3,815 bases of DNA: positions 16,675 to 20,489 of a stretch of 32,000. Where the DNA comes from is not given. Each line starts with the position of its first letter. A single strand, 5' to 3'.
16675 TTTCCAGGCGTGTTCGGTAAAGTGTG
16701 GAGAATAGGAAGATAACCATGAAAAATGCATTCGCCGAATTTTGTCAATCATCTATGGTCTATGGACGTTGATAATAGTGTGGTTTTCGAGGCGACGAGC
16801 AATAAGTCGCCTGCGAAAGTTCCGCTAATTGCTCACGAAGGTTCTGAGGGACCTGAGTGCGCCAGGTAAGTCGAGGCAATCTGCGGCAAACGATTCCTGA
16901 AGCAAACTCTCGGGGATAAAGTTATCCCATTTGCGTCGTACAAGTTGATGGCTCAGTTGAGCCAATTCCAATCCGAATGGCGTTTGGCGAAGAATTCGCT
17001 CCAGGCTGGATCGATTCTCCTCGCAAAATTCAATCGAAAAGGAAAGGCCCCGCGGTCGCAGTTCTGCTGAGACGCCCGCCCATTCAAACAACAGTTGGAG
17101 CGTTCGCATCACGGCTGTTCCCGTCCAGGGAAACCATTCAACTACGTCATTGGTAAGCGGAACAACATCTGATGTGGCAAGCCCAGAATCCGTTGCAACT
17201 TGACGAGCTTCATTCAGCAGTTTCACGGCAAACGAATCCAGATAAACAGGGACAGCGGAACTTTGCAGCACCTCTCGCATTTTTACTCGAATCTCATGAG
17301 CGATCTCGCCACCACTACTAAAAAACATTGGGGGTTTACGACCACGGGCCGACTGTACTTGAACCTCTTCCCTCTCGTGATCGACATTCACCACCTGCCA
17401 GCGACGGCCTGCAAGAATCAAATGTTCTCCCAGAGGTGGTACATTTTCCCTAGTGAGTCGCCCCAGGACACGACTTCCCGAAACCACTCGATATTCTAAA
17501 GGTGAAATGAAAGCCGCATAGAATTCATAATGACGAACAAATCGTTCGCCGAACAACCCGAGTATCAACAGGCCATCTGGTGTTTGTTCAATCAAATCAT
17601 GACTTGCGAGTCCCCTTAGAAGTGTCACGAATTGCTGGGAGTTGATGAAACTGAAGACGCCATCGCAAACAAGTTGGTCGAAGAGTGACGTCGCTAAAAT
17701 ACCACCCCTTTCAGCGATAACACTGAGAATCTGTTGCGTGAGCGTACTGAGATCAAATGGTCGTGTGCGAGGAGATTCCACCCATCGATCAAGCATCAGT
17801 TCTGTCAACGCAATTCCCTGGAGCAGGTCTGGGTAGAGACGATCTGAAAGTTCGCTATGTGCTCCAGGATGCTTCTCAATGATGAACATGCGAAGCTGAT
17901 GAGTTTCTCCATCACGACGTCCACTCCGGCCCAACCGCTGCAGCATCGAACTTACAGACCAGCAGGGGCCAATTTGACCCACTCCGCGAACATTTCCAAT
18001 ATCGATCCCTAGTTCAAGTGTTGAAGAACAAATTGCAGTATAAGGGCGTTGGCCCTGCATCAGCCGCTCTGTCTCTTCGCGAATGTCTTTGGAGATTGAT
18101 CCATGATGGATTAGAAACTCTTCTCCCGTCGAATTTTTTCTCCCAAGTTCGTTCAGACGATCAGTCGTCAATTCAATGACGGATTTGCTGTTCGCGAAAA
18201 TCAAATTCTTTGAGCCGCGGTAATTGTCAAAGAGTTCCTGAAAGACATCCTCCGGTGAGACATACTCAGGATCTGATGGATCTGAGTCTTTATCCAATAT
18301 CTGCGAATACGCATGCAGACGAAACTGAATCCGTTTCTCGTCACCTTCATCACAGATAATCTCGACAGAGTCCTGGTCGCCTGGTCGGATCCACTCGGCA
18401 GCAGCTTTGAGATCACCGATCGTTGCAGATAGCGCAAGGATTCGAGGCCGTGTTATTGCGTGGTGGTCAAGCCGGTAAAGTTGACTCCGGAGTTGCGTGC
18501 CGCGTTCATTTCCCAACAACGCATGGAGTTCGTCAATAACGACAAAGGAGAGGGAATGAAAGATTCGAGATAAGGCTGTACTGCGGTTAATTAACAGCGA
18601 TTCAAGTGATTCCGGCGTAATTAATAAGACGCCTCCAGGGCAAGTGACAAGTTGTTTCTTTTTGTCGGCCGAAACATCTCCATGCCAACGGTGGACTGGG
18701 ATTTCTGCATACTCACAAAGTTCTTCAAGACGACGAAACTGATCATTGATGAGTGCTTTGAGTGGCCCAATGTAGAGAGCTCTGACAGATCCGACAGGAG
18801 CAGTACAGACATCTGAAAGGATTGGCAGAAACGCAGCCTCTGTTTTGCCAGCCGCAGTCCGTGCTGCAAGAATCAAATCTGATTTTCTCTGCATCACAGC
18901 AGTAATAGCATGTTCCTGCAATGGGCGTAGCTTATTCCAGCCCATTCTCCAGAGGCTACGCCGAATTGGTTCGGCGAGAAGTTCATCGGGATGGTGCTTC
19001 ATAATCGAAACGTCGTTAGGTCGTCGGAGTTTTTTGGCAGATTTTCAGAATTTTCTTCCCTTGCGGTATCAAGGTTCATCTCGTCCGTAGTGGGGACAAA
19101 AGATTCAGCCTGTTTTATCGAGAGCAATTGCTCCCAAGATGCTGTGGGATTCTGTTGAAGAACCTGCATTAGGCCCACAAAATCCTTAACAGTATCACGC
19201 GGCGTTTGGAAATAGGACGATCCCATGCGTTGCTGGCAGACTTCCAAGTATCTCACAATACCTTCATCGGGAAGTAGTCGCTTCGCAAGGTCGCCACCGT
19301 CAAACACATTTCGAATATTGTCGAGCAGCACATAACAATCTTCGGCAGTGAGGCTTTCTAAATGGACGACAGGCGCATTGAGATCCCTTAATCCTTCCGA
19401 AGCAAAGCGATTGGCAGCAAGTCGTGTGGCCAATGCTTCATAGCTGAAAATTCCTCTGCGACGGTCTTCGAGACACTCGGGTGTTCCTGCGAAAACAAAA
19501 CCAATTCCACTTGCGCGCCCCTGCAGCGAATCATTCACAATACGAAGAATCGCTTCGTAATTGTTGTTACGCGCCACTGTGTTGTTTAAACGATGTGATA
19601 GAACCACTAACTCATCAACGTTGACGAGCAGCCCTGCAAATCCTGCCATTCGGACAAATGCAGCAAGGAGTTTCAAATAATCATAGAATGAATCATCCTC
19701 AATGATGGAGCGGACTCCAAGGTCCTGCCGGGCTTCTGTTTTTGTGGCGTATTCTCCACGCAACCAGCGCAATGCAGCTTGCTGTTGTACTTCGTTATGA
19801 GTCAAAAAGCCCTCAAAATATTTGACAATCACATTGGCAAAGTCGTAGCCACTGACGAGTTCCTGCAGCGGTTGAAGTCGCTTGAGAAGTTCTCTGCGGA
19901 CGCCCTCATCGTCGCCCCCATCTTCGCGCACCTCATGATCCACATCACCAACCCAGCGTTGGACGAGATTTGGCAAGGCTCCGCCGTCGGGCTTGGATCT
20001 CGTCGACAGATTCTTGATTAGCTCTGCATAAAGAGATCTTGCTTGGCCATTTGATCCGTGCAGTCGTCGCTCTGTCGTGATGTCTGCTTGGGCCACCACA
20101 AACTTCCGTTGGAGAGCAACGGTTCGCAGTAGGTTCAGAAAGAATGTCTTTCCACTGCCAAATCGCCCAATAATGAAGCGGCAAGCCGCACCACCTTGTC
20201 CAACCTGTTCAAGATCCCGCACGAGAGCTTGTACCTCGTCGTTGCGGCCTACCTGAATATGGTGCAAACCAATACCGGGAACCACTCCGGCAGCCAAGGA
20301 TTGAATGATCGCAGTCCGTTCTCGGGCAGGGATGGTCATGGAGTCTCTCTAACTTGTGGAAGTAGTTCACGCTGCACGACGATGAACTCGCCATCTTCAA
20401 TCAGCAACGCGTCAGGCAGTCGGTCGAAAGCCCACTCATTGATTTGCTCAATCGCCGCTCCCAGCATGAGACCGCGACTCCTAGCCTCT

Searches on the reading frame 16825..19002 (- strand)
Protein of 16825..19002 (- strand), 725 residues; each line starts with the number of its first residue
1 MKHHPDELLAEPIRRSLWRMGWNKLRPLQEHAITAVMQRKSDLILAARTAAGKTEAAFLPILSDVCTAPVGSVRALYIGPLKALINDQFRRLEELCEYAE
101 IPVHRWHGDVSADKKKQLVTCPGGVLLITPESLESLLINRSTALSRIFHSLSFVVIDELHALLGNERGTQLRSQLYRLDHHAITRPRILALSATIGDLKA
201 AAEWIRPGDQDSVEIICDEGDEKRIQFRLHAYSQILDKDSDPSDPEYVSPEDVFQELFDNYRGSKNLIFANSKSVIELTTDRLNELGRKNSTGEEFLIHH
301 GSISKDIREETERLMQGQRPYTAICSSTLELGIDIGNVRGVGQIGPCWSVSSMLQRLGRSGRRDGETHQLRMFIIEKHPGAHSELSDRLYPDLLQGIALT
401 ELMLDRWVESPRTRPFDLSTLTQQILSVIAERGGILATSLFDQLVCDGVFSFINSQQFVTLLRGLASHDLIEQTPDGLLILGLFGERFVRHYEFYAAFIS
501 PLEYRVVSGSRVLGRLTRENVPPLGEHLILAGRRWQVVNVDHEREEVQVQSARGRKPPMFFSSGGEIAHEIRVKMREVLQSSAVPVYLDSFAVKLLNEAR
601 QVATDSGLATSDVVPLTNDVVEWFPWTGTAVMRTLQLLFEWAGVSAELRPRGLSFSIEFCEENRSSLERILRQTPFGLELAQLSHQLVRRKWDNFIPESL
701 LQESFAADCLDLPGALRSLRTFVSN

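Call 46: search_protein_families(library=pfam, proteins=[window:16825-19002:-], max_evalue=0.001)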
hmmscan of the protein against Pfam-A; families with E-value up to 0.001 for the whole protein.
window:16825-19002:- (725 aa): 3 families
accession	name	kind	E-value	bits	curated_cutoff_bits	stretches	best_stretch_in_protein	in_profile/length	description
PF00270.35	DEAD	-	2e-31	109.4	26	1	26-196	1-161/167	DEAD/DEAH box helicase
PF00271.37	Helicase_C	-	8.5e-16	58.6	23.5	1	254-363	6-109/110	Helicase conserved C-terminal domain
PF04851.21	ResIII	-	2.8e-06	27.8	22.5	1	24-195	3-162/164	Type III restriction enzyme, res subunit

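Call 89: search_protein_families(library=padloc, proteins=[window:16825-19002:-], max_evalue=0.00001)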
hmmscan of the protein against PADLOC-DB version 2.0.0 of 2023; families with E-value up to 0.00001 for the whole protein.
window:16825-19002:- (725 aa): 36 families (the best 25 are shown)
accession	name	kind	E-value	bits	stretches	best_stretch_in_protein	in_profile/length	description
PDLC03960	SngC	-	2.7e-238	791.4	1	7-716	7-714/720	-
PDLC02503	BrxHI|BrxHII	-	3.5e-122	407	1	19-720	19-689/698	BrxHI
PDLC02501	BrxHI|BrxHII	-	1.1e-79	266.6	1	19-636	18-609/925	BrxHI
PDLC02897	DpdJ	-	8.2e-29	98.1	1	30-375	105-463/1570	DpdJ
PDLC00192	HamB1|HamB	-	1.6e-19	67.1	1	27-209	271-448/1104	DEAD-box helicase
PDLC02864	DpdF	-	4.6e-16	56.7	1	20-373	18-337/610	DpdF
PDLC00037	DruE3|DruE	-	4.5e-15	52.5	2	35-197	112-301/2055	SNF2 family N-terminal domain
PDLC00194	HamB1|HamB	-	1.9e-14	50.5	1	24-212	228-409/995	DEAD-box helicase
PDLC00036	DruE3|DruE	-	1.6e-13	46.7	1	35-111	103-182/2023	SNF2 family N-terminal domain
PDLC00035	DruE3|DruE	-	9.9e-13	44.7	1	38-94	117-178/1460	SNF2 family N-terminal domain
PDLC00174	HamB1|HamB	-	3.2e-12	43.1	1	25-211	303-485/1163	DEAD-box helicase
PDLC01761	Cas3b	-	2.4e-11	41.1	1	24-118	219-302/705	-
PDLC01252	Cas3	-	3.7e-11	41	1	43-373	2-298/324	CAS-I; effector_G3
PDLC03928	PsyrT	-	3.9e-11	40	1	21-162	19-154/689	-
PDLC01196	Cas3d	-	7.9e-11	39.2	0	38-104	27-86/594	CAS-I-D; effector_G3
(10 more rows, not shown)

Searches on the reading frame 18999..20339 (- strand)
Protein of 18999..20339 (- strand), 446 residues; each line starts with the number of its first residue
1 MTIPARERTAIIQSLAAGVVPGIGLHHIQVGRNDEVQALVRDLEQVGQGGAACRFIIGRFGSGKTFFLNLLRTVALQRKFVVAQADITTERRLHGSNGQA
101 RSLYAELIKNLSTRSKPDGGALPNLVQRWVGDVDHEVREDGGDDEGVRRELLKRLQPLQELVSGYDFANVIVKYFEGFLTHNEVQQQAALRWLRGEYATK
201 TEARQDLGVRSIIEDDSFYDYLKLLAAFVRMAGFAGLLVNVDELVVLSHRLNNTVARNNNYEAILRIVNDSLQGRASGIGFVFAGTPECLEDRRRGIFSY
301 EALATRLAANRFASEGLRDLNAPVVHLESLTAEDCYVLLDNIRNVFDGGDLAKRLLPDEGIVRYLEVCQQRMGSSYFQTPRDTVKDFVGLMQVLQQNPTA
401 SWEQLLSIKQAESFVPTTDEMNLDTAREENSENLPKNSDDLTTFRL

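Call 46: search_protein_families(library=pfam, proteins=[window:18999-20339:-], max_evalue=0.001)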
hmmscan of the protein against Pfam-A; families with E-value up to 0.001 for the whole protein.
window:18999-20339:- (446 aa): 3 families
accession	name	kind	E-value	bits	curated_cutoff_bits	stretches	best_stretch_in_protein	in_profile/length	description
PF10923.14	BrxC_BrxD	-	6.1e-152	506.7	22.2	1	3-408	1-412/414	BREX system ATP-binding protein BrxC/D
PF13191.12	AAA_16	-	3.2e-06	28.2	32.6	1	30-145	3-113/167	AAA ATPase domain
PF13401.12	AAA_22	-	7.8e-05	23.4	27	0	50-130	4-79/130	AAA domain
